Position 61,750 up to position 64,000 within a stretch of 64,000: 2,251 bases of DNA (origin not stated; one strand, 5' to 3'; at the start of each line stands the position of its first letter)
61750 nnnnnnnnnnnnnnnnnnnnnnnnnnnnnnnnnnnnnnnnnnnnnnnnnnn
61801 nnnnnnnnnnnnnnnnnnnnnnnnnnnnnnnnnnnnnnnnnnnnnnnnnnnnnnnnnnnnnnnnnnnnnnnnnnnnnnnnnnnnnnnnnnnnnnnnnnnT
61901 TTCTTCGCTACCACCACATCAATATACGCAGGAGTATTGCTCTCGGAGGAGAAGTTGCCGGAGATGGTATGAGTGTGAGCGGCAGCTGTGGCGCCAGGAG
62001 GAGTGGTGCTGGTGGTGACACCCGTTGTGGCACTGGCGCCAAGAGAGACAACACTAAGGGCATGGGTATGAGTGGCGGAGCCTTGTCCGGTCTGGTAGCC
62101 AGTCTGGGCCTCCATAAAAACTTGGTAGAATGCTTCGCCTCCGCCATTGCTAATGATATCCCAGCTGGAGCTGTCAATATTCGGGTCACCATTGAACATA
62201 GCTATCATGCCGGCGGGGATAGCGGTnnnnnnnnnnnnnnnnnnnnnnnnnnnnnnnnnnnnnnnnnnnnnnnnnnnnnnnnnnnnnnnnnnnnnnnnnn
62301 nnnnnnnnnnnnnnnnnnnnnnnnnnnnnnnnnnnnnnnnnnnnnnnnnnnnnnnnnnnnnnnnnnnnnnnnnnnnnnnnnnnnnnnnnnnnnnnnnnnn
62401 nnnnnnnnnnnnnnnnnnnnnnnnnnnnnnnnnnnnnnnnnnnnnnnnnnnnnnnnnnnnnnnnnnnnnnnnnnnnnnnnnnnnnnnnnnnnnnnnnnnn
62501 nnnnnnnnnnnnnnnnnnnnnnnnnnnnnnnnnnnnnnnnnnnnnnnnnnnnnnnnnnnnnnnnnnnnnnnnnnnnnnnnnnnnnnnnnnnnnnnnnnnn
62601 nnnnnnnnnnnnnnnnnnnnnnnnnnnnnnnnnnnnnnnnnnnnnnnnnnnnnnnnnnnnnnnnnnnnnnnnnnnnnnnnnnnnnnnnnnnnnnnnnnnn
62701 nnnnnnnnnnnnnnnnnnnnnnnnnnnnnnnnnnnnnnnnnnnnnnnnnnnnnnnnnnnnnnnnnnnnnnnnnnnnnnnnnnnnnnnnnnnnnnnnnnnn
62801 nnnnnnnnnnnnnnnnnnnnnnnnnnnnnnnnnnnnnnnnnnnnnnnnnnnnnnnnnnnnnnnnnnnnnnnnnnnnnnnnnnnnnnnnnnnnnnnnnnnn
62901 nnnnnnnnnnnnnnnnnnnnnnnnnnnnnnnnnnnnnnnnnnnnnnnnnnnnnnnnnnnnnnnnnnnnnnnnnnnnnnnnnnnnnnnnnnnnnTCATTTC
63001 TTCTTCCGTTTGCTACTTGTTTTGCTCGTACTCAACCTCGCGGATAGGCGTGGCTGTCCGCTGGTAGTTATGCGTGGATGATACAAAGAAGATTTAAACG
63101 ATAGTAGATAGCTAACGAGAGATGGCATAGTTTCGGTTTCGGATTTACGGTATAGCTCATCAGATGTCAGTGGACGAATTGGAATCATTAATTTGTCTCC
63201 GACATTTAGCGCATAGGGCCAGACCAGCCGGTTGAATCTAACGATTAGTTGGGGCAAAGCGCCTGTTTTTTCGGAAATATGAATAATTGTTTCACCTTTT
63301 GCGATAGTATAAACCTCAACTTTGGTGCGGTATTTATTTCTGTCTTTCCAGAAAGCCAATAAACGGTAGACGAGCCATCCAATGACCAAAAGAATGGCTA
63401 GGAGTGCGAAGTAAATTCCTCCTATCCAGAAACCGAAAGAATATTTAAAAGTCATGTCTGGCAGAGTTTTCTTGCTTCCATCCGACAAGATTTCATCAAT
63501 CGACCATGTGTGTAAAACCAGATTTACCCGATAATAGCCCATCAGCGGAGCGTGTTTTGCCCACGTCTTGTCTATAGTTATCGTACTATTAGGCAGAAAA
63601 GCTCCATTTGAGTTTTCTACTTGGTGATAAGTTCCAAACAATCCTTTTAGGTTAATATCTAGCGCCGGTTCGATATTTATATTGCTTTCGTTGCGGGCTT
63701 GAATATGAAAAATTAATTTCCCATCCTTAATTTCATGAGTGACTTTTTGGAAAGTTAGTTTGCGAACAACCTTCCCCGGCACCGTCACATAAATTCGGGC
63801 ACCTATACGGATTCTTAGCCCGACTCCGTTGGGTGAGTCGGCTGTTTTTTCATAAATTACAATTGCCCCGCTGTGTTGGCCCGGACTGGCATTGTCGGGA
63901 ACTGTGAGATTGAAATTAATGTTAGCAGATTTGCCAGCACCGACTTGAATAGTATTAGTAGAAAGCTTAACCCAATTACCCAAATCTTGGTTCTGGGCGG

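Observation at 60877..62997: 706-aa surface protein with periodic H-T-H (HxH) motifs: candidate metal-stabilised fiber or adhesin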

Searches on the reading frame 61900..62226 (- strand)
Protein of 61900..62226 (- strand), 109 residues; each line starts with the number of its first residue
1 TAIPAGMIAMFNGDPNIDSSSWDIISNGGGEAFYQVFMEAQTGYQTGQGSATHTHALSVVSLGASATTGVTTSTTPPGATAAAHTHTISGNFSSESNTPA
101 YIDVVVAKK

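Call 16: search_solved_structures(query=A2, max_evalue=10, show_alignments=4)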
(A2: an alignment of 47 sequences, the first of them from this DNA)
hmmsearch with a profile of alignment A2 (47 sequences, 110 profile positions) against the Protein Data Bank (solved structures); distinct sequences matched with E-value up to 10: 5.
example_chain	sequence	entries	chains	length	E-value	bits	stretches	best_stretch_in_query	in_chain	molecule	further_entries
9qgo_A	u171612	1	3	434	0.11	16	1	1-85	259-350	Tail fiber protein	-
9j1l_3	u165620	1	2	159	0.14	15.6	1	59-92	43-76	FtbO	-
9j1l_O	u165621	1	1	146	0.14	15.6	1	59-93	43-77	FtbO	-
9nxk_A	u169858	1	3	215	0.15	15.5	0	6-31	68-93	Tail fibers protein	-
7z47_I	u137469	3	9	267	9.2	9.7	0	61-95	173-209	Putative structural protein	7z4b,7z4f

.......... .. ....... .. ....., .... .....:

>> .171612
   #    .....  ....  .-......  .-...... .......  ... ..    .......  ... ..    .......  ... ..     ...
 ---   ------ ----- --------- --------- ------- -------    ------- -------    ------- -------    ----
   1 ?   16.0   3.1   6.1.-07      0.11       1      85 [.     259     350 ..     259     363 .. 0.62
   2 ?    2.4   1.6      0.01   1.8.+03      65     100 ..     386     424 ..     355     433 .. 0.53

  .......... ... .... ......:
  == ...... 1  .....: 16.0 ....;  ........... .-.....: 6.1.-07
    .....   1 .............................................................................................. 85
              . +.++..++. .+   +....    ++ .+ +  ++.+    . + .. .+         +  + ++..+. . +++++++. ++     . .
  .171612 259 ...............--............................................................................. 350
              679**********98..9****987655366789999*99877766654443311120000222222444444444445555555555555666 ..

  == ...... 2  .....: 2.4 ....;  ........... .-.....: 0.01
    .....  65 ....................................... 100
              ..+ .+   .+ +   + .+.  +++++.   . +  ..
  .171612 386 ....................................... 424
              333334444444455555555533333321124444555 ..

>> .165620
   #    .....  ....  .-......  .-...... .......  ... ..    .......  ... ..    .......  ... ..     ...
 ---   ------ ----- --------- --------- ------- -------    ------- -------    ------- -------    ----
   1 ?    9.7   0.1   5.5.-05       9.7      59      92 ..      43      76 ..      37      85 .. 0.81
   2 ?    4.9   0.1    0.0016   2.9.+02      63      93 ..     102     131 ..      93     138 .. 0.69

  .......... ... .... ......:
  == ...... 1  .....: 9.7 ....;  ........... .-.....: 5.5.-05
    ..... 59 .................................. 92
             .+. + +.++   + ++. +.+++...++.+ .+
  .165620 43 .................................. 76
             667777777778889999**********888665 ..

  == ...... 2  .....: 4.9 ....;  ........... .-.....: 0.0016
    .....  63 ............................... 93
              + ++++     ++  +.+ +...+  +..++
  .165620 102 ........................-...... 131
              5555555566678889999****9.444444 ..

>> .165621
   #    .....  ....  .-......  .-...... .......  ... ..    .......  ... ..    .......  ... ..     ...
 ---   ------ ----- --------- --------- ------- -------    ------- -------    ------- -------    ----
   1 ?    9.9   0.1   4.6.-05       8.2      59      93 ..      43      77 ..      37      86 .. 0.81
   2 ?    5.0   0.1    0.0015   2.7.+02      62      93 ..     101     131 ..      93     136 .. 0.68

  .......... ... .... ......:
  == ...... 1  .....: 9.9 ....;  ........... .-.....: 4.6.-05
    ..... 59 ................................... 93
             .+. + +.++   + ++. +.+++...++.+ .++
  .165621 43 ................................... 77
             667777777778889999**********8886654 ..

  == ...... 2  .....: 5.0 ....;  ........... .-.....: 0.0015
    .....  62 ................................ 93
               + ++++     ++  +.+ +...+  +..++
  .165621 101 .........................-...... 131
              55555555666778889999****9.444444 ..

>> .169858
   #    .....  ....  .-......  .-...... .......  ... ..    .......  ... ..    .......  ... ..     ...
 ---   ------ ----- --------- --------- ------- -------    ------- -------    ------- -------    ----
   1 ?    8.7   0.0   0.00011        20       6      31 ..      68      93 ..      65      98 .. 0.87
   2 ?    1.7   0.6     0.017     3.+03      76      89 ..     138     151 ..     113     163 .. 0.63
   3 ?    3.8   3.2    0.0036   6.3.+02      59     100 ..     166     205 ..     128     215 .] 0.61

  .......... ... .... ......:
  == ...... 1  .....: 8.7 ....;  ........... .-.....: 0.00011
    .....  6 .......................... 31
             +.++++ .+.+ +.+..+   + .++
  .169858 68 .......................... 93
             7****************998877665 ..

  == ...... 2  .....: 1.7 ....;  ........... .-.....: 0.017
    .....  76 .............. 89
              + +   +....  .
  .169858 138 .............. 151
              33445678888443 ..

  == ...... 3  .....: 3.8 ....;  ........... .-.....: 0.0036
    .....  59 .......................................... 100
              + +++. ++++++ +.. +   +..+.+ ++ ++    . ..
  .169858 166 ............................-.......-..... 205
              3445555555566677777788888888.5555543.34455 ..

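Call 17: search_protein_families(library=pfam, alignment_id=A2, max_evalue=10)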
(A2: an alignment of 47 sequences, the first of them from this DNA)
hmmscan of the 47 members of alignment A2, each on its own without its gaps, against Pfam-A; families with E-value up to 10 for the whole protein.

A. member 1, seq(109 aa): 1 family
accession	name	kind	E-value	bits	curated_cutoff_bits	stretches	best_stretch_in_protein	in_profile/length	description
PF11593.13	Med3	-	1.6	8.4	29.3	1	38-99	118-178/398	Mediator complex subunit 3 fungal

B. families by the number of members that match (of 47 scanned): 24 families
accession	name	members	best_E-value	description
PF21939.1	Gp10_C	3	0.0035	Baseplate structural protein Gp10, C-terminal domain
PF03335.18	Phage_fiber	3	0.016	Phage tail fibre repeat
PF06283.17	ThuA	1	0.0012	Trehalose utilisation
PF03308.22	MeaB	1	0.024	Methylmalonyl Co-A mutase-associated GTPase MeaB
PF01968.24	Hydantoinase_A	1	0.051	Hydantoinase/oxoprolinase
PF05547.17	Peptidase_M6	1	0.053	Immune inhibitor A peptidase M6, catalytic domain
PF15506.11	OCC1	1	0.061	OCC1 family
PF21896.2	Talin_IBS2B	1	0.065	Talin IBS2B domain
PF03229.18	Alpha_GJ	1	0.087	Alphavirus glycoprotein J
PF19112.6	VanA_C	1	0.12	Vanillate O-demethylase oxygenase C-terminal domain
PF17067.10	RPS31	1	0.14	Ribosomal protein S31e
PF12789.12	PTR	1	0.15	Phage tail repeat like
PF25141.1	PGAP1_2nd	1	0.18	GPI inositol-deacylase beta-sandwich domain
PF16587.10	DUF5061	1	0.19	17 kDa common-antigen outer membrane protein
PF07675.18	Cleaved_Adhesin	1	0.19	Cleaved Adhesin Domain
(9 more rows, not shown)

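Call 36: search_protein_families(library=phrogs, alignment_id=A2, max_evalue=10)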
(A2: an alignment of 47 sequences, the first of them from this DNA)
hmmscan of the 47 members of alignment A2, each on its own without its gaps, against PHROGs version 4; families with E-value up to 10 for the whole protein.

A. member 1, seq(109 aa): 0 families

B. families by the number of members that match (of 47 scanned): 20 families
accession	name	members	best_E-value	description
phrog_2097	-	2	0.041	tail fiber protein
phrog_8469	-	1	0.0053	tail fiber protein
phrog_5795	-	1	0.0098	tail protein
phrog_18828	-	1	0.015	-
phrog_1954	-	1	0.029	virion structural protein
phrog_1800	-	1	0.067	tail collar fiber protein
phrog_4277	-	1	0.082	tail fiber protein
phrog_2114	-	1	0.098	-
phrog_17706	-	1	0.13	membrane protein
phrog_31359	-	1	0.19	-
phrog_25747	-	1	0.2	tail fiber protein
phrog_24790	-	1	0.36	-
phrog_10792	-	1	0.43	-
phrog_6465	-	1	0.81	tail protein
phrog_4150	-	1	1.1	virion structural protein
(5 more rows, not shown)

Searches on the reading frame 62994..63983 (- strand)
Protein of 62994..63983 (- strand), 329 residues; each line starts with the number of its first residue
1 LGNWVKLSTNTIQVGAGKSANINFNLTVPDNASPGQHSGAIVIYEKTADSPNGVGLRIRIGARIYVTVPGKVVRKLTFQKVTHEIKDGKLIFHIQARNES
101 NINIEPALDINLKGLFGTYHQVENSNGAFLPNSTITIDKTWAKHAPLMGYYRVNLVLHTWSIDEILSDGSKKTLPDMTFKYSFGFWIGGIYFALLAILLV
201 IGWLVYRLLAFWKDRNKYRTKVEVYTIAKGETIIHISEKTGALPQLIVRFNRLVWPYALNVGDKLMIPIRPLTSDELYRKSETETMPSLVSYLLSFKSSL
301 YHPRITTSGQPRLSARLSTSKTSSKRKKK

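Call 3: search_protein_families(library=pfam, proteins=[window:62994-63983:-], max_evalue=1)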
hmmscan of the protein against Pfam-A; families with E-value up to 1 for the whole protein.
window:62994-63983:- (329 aa): 7 families
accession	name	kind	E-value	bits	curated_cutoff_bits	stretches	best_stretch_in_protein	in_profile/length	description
PF01476.26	LysM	-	1.3e-05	25.5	20.9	1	225-268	1-43/43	LysM domain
PF06030.18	WxLIP_PGBD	-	0.0031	18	27.3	1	4-43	80-119/121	WxL Interacting Protein, peptidoglycan binding domain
PF23619.1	Ig_VWA7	-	0.022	15.4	27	1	8-37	48-77/104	VWA7 Ig-like domain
PF09707.15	Cas_Cas2CT1978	-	0.026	15.1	24.7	1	60-105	24-69/86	CRISPR-associated protein (Cas_Cas2CT1978)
PF06280.18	fn3_5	-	0.11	13.6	27.6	1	5-34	57-86/112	Fn3-like domain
PF23457.1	LysM2_NFP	-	0.17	12.4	36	0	245-269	31-55/56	NFP LysM2 domain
PF10633.15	NPCBM_assoc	-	0.23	12.1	24.4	1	12-37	44-69/78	NPCBM-associated, NEW3 domain of alpha-galactosidase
